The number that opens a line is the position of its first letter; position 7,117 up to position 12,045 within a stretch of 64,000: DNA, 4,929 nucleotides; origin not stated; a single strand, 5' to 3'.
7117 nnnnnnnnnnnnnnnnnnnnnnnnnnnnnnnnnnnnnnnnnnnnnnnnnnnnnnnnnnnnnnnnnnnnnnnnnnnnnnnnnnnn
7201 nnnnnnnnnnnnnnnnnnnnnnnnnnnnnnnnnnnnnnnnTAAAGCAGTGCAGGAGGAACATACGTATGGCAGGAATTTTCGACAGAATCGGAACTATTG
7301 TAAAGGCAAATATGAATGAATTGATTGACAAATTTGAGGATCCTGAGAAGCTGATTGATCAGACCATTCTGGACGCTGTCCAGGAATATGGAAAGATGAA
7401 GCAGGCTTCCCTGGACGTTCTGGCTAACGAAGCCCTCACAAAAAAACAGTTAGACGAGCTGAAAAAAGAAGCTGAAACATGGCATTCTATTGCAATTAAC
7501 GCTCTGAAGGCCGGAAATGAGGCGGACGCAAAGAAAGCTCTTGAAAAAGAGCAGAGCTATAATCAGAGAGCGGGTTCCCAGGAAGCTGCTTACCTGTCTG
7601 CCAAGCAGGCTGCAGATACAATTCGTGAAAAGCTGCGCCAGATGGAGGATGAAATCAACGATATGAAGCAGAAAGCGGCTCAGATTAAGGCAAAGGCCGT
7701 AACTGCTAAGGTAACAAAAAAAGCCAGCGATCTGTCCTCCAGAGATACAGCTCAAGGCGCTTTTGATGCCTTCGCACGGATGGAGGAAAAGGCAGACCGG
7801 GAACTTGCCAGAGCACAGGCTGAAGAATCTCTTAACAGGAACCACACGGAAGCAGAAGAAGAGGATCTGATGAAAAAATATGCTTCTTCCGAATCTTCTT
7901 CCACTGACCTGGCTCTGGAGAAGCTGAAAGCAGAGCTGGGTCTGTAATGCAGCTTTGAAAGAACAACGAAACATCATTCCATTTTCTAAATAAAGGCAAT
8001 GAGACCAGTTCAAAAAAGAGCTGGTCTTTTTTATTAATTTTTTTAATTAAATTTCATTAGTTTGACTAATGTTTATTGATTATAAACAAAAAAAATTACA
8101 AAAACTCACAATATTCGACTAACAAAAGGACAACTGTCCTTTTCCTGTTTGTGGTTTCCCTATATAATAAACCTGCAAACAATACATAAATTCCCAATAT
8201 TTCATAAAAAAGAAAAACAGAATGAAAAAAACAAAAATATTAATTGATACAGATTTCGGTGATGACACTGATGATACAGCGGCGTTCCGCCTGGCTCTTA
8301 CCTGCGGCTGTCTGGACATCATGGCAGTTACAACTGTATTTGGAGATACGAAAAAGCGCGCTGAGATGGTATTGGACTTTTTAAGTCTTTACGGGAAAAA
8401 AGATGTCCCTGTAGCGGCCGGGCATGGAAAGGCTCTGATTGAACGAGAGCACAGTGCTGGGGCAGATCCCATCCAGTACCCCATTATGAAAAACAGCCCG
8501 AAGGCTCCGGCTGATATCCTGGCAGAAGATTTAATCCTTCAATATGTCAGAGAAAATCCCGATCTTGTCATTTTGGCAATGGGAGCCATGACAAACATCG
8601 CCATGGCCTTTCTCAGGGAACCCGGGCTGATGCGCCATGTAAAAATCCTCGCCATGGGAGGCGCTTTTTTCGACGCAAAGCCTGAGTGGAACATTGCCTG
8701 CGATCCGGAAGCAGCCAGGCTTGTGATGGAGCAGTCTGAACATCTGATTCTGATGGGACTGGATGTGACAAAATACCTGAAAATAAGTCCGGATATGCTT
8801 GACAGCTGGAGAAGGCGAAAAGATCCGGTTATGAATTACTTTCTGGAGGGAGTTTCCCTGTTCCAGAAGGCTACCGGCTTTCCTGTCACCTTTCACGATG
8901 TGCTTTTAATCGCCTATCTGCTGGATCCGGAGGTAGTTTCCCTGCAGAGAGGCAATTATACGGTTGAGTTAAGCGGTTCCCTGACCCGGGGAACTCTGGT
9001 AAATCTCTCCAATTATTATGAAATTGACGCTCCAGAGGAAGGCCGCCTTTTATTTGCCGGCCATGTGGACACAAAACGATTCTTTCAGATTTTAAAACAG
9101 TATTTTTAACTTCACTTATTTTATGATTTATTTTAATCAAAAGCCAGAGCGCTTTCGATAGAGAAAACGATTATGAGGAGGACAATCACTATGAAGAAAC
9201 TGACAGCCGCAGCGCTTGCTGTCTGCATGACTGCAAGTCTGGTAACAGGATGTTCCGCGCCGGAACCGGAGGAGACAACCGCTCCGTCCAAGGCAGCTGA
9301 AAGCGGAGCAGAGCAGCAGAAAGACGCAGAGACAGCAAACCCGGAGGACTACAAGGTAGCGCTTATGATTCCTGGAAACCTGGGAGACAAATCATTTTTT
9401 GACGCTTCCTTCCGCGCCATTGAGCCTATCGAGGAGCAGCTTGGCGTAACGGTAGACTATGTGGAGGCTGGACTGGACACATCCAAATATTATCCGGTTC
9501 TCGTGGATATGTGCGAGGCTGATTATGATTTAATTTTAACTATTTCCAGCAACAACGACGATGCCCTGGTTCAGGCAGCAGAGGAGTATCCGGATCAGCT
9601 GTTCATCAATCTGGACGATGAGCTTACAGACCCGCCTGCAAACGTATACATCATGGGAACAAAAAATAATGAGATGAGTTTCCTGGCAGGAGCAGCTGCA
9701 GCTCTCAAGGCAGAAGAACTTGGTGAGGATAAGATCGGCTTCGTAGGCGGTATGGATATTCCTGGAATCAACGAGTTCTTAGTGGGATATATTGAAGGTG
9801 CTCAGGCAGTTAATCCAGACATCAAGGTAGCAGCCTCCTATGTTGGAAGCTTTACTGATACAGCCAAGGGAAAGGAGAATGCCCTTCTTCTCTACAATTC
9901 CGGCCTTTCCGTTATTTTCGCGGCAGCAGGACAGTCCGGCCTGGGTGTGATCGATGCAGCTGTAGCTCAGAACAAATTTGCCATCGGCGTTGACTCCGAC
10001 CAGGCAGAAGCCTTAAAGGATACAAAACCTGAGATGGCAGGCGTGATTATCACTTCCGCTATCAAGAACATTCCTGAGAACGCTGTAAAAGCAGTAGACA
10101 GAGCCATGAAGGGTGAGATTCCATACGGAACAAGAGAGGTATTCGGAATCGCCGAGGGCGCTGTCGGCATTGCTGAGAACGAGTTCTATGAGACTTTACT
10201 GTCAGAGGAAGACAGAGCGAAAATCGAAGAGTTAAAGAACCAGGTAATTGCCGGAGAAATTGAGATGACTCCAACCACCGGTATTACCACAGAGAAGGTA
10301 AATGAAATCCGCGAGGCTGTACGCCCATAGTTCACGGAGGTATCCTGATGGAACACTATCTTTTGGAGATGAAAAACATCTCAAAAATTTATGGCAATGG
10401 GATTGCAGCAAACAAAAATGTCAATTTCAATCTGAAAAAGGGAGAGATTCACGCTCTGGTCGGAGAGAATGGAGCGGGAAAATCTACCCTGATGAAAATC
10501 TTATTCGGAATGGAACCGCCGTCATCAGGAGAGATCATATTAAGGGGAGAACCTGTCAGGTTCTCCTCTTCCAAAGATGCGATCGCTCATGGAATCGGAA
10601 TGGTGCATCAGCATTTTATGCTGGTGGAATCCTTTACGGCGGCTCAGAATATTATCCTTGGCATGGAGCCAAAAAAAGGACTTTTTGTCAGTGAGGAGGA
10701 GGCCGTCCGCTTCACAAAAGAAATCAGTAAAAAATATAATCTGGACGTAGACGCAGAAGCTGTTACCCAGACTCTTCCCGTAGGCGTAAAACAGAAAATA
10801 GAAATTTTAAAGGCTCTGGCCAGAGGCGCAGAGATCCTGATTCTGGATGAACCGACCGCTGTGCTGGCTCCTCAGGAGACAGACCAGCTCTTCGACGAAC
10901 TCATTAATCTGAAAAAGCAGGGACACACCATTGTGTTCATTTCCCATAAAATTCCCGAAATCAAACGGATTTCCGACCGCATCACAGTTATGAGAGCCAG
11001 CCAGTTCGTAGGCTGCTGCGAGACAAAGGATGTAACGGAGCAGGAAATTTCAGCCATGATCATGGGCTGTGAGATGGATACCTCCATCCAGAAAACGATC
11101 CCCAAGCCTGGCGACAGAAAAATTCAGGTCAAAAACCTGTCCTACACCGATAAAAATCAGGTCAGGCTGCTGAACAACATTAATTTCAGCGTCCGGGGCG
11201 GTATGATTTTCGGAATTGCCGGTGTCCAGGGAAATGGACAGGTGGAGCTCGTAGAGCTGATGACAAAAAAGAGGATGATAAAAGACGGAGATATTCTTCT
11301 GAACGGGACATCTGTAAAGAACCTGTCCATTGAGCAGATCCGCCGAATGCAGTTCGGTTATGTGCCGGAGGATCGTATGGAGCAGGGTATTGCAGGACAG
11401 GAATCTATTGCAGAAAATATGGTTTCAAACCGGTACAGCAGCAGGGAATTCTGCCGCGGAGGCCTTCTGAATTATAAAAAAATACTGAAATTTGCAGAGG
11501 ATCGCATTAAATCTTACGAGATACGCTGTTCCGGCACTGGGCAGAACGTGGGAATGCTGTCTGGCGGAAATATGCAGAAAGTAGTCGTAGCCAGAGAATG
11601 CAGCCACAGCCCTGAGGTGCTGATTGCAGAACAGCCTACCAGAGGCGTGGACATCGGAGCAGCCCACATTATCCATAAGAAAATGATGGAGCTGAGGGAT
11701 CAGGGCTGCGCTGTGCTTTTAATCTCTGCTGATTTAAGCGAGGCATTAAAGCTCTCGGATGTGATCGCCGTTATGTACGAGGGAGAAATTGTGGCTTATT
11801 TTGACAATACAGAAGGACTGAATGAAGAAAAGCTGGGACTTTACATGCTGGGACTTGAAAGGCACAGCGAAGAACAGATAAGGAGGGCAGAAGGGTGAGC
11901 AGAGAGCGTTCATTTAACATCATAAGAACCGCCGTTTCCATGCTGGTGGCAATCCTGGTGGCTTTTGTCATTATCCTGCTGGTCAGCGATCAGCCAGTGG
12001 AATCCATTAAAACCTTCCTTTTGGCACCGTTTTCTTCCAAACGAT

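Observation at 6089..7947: PspA operon with an unusual upstream partner: TPM-like double-TM protein carrying a 145-aa RGG/SGG intrinsically disordered cytoplasmic tail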

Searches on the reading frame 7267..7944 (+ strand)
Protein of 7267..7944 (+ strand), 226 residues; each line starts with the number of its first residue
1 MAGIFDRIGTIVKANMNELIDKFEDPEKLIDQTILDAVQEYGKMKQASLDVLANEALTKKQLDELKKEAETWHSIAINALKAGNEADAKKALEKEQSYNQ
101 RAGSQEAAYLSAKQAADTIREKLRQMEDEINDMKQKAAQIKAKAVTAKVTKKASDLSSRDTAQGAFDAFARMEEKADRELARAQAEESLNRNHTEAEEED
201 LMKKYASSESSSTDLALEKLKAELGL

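Call 3: search_protein_families(library=pfam, proteins=[window:7267-7944:+], max_evalue=1)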
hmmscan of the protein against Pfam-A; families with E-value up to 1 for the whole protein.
window:7267-7944:+ (226 aa): 4 families
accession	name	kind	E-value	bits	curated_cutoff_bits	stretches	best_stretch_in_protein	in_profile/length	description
PF04012.17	PspA_IM30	-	4.9e-36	124.8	33.9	1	3-224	1-218/220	PspA/IM30 family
PF05778.17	Apo-CIII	-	0.0024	17.9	34.1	1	31-81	4-50/69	Apolipoprotein CIII (Apo-CIII)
PF17489.7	Tnp_22_trimer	-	0.042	14.6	22.2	1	117-135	3-21/43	L1 transposable element trimerization domain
PF13698.11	DUF4156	-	0.17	12.7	28.9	1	120-159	40-79/90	Domain of unknown function (DUF4156)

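Call 4: search_protein_families(library=ncbifam, proteins=[window:7267-7944:+], max_evalue=1)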
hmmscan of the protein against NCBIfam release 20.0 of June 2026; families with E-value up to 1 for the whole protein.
window:7267-7944:+ (226 aa): 7 families
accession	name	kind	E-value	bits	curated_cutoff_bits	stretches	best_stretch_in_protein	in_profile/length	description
TIGR02977.1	phageshock_pspA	equivalog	2.1e-19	70.1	242.95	1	3-222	2-215/219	phage shock protein PspA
NF045984.1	StressProtLiaH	equivalog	1.3e-13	51.2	380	1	4-199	2-194/225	stress responsive protein LiaH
NF007974.0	PRK10698.1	equivalog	2.6e-10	40.3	336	1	3-204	2-190/222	phage shock protein PspA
NF009978.0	PRK13443.1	equivalog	0.014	15.6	148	1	47-95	74-127/136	F0F1 ATP synthase subunit epsilon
NF003120.0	PRK04036.1-5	equivalog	0.055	11.9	671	1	5-169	9-162/547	DNA-directed DNA polymerase II small subunit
TIGR02168.1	SMC_prok_B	equivalog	0.34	8.5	567.35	1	15-213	292-491/1181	chromosome segregation protein SMC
NF041042.1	FslE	exception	0.62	8.5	800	1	97-173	24-102/505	rhizoferrin import outer membrane protein FslE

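Call 49: search_solved_structures(query=window:7267-7944:+, max_evalue=0.001, show_alignments=3)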
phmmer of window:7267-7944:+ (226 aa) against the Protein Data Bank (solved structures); distinct sequences matched with E-value up to 0.001: 13.
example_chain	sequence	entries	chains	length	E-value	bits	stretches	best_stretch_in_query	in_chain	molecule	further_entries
8qbr_A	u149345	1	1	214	5.4e-25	91.9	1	3-189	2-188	Membrane-associated protein Vipp1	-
8qbw_A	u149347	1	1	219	1.3e-24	90.7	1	3-190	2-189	Phage shock protein A, PspA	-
8qbv_A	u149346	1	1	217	1.3e-24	90.6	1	3-190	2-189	Membrane-associated protein Vipp1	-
6zvr_B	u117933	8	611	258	1.7e-24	90.3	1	3-190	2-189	Vipp1 | Phage shock protein A, PspA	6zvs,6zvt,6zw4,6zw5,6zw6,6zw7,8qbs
8qfv_0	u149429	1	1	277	2.5e-21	80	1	3-186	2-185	Protein sll0617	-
9eom_A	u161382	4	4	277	4.3e-21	79.2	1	3-186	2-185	Membrane-associated protein Vipp1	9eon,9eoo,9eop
8qhv_0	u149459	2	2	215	7.7e-21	78.4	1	4-186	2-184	Membrane-associated protein Vipp1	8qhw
7o3w_D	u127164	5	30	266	1.9e-20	77.1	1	4-186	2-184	Protein sll0617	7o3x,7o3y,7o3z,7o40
8qhx_D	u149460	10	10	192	7.3e-11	45.8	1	25-186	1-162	Membrane-associated protein Vipp1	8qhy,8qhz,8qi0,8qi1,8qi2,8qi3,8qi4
8akq_0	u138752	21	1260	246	5.2e-09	39.8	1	4-183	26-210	Chloroplast membrane-associated 30 kD protein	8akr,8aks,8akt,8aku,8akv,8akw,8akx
7abk_A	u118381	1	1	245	5.2e-09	39.8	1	4-183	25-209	Chloroplast membrane-associated 30 kD protein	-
4whe_A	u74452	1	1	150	1.8e-06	31.5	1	3-143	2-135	Phage shock protein A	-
9hzm_A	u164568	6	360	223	2.1e-05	28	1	23-183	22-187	Chloroplast membrane-associated 30 kD protein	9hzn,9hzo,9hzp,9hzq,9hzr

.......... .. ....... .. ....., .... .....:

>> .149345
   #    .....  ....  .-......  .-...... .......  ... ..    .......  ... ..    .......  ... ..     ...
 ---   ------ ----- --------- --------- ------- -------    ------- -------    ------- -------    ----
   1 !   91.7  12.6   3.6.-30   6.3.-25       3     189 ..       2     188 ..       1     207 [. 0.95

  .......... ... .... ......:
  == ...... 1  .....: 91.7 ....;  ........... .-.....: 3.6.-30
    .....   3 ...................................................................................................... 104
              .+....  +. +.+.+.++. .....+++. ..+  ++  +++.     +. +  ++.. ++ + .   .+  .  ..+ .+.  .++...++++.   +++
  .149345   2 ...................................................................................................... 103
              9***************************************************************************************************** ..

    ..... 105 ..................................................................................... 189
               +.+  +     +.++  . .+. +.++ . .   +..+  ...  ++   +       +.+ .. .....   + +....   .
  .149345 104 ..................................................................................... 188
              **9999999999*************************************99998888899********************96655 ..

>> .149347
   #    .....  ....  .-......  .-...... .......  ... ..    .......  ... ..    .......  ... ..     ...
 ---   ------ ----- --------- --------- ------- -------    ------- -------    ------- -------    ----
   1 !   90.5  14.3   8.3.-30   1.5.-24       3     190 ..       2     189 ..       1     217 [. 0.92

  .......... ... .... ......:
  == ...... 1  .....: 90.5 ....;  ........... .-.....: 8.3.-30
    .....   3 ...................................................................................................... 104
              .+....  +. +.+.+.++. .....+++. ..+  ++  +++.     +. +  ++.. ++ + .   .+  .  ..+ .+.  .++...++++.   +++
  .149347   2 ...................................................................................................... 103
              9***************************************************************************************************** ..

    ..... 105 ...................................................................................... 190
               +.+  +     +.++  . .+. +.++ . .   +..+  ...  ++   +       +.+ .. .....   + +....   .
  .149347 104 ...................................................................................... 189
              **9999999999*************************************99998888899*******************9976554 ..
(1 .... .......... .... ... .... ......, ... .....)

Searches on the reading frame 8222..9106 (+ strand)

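Call 50: search_protein_families(library=pfam, proteins=[window:8222-9106:+], max_evalue=0.00001)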
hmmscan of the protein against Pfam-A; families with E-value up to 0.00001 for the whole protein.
window:8222-9106:+ (295 aa): 1 family
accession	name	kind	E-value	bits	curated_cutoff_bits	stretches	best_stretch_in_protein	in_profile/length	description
PF01156.24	IU_nuc_hydro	-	3.7e-50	171.7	34.2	1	6-288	1-296/297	Inosine-uridine preferring nucleoside hydrolase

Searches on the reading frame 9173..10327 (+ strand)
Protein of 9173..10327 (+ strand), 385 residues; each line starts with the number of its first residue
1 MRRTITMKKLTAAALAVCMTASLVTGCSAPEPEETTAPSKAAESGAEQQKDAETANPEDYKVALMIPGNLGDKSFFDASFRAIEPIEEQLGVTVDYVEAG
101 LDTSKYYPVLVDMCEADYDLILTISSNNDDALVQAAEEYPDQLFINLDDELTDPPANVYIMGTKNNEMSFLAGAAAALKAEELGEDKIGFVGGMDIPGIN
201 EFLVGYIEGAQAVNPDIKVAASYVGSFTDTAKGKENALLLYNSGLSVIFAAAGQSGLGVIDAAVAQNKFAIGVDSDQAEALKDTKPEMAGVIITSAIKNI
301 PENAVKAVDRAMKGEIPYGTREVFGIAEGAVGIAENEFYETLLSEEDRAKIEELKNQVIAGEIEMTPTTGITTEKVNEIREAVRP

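Call 50: search_protein_families(library=pfam, proteins=[window:9173-10327:+], max_evalue=0.00001)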
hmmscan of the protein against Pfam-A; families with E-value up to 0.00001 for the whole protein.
window:9173-10327:+ (385 aa): 1 family
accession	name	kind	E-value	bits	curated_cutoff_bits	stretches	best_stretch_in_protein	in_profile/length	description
PF02608.20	Bmp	-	6.1e-60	203.2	24.1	1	61-364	3-296/301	ABC transporter substrate-binding protein PnrA-like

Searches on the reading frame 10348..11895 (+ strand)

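Call 50: search_protein_families(library=pfam, proteins=[window:10348-11895:+], max_evalue=0.00001)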
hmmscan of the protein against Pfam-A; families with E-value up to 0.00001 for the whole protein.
window:10348-11895:+ (516 aa): 2 families
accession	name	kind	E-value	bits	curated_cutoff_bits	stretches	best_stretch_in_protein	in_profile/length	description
PF00005.33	ABC_tran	-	2.4e-46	158.1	25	2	23-171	2-137/137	ABC transporter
PF13304.12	AAA_21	-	4.7e-09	37.2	27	0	34-58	1-31/304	AAA domain, putative AbiEii toxin, Type IV TA system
